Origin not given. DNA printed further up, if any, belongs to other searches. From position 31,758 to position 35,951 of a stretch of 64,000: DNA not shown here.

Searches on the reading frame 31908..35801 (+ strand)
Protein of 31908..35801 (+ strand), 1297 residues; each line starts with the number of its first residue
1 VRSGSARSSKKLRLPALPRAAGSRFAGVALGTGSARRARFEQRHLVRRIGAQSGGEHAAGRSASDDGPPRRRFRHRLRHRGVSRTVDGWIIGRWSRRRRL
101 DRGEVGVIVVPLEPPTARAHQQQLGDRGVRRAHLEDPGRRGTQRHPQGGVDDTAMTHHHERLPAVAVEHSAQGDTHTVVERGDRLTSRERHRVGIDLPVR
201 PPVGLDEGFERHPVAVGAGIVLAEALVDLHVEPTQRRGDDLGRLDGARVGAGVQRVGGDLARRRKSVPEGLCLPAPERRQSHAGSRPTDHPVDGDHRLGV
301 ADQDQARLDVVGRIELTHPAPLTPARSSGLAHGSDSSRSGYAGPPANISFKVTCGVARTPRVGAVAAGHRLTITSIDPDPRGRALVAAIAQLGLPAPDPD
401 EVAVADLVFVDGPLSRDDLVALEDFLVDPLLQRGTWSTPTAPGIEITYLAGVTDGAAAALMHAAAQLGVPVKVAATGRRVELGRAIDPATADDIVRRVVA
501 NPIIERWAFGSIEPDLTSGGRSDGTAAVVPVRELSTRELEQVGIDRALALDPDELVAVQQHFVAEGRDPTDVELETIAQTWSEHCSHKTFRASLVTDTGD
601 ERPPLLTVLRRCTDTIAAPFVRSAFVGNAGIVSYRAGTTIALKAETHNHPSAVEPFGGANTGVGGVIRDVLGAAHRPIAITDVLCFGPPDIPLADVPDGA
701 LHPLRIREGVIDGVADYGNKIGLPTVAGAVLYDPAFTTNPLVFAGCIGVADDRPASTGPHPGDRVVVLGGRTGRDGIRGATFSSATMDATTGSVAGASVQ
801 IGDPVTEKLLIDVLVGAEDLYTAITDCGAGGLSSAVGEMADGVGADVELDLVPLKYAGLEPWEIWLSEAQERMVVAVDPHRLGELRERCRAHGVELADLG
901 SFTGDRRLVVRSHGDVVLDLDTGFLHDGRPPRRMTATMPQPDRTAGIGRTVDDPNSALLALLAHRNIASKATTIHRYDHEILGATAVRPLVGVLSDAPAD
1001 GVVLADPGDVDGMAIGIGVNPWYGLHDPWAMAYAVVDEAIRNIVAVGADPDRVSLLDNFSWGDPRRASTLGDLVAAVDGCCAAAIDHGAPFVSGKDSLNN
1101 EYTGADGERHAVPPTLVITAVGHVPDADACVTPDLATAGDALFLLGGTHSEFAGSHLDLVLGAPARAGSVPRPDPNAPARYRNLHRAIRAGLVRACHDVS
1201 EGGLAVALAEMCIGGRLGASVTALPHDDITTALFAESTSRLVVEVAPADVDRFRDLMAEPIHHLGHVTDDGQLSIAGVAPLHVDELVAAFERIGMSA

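Call 66: search_protein_families(library=ncbifam, proteins=[window:31908-35801:+], max_evalue=1e-10)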
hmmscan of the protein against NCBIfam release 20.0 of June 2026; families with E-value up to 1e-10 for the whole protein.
window:31908-35801:+ (1297 aa): 7 families
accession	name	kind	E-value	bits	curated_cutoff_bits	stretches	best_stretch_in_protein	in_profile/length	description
TIGR01736.1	FGAM_synth_II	equivalog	9.1e-168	559.8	525.75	1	553-1278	4-695/718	phosphoribosylformylglycinamidine synthase subunit PurL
NF002290.1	PRK01213.1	equivalog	4.1e-165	550.9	648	1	553-1276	4-698/723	phosphoribosylformylglycinamidine synthase subunit PurL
NF003672.0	PRK05297.1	equivalog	4.3e-93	312.7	783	1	527-1275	157-963/1290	phosphoribosylformylglycinamidine synthase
TIGR01857.1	FGAM-synthase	equivalog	1e-88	298.3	1057.05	1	642-1291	316-939/1239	phosphoribosylformylglycinamidine synthase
TIGR01735.1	FGAM_synt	equivalog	7.6e-79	265.5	1123.05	1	528-1259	158-958/1307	phosphoribosylformylglycinamidine synthase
NF010690.0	PRK14090.1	equivalog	1.1e-71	242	1047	1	623-927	46-337/601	phosphoribosylformylglycinamidine synthase subunit PurL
TIGR01739.1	tegu_FGAM_synt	hypoth_equivalog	3.5e-14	51.7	716.1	1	1038-1269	622-851/1206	herpesvirus tegument protein/v-FGAM-synthase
